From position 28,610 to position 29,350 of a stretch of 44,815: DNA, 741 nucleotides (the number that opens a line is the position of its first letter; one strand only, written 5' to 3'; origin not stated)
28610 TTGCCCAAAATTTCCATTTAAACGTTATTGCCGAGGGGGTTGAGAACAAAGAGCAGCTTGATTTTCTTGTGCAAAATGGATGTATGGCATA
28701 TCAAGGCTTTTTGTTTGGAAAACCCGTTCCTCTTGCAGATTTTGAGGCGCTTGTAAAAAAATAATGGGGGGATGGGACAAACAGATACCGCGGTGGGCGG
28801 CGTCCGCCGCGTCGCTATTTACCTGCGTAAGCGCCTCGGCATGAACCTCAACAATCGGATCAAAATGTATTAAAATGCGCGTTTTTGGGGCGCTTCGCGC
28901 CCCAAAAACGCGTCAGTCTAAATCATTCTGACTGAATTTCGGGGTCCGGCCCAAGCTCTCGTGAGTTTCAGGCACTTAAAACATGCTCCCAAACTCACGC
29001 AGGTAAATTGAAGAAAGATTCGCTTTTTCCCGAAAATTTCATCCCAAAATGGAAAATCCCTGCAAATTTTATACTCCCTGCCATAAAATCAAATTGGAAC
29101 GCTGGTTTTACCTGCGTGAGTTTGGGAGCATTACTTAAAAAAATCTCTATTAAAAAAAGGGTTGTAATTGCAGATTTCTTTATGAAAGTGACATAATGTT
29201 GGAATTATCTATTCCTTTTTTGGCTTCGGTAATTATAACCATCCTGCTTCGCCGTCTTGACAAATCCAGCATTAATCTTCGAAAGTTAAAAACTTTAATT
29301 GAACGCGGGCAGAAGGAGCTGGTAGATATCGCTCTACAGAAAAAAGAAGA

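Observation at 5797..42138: Dense family of ~120-135 bp palindromic intergenic repeats (MITE/REP-like), nine copies in 45 kb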

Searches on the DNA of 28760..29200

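Call 81: search_rna_families(source=window, start=28760, end=29200, threshold=evalue, max_evalue=1)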
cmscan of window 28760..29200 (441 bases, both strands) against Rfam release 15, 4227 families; matches with E-value up to 1: 4.
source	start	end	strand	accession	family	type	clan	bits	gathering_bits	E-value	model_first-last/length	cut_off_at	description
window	28843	28947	-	RF03723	MIR7125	Gene; miRNA;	-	30.3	100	0.0001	1-107/107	no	MIR7125 microRNA precursor family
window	28961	29074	-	RF00437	HLE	Cis-reg;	-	17.1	60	0.68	1-130/130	no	Hairy RNA localisation element (HLE)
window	28879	28905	-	RF01550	TB8Cs3H1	Gene; snRNA; snoRNA; HACA-box;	-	16.7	45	0.57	1-63/63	no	Trypanosomatid snoRNA TB8Cs3H1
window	28986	29128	+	RF02737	Rev13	Gene; antisense;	-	12.8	242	0.7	208-334/354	no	Soft rot Enterobacteriaceae Rev 13 asRNA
